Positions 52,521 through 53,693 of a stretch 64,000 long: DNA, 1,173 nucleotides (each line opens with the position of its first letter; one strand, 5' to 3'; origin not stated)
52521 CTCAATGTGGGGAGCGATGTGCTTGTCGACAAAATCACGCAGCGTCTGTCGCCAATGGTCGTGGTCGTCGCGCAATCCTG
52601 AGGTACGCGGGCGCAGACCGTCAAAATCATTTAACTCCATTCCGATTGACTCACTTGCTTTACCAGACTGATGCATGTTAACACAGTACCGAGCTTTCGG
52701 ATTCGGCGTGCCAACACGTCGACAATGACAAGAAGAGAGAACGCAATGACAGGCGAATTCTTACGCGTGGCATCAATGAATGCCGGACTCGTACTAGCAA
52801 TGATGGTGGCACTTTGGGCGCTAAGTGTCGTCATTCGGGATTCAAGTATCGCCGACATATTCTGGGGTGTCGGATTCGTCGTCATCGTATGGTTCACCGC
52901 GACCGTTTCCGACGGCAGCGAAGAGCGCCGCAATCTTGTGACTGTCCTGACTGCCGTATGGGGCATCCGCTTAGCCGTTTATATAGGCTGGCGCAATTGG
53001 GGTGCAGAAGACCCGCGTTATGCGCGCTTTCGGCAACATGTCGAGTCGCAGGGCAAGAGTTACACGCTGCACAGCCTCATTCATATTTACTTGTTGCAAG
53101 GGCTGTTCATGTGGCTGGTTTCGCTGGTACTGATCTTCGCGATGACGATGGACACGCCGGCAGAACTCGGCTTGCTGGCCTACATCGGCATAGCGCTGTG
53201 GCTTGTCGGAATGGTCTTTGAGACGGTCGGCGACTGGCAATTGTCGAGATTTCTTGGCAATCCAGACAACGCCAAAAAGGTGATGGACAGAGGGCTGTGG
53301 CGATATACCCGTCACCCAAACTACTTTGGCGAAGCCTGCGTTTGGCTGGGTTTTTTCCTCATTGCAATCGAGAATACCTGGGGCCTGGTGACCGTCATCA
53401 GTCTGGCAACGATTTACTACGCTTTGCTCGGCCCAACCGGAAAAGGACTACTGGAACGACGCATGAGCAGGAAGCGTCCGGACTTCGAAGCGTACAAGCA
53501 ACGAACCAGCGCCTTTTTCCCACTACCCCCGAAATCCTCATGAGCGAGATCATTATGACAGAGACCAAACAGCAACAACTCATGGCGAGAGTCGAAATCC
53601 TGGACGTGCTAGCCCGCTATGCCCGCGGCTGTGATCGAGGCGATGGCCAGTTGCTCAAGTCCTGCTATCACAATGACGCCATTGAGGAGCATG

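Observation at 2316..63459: One 17-bp operator-like motif (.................) precedes essentially every transcription unit across ~56 kb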

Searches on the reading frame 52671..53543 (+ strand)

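Call 10: search_protein_families(library=pfam, proteins=[window:52671-53543:+])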
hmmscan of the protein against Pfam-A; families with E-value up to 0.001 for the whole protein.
window:52671-53543:+ (290 aa): 4 families
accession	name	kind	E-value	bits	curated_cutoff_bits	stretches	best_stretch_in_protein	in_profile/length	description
PF06966.17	DUF1295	-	7.2e-66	222.5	20.4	1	48-279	1-235/235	Protein of unknown function (DUF1295)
PF02544.21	Steroid_dh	-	4.2e-10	40.2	22.6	1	170-233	42-105/150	3-oxo-5-alpha-steroid 4-dehydrogenase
PF04191.18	PEMT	-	1.3e-07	32.4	25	1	171-252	9-89/105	Phospholipid methyltransferase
PF04140.19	ICMT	-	3.6e-05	24.5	24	1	200-245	31-75/95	Isoprenylcysteine carboxyl methyltransferase (ICMT) family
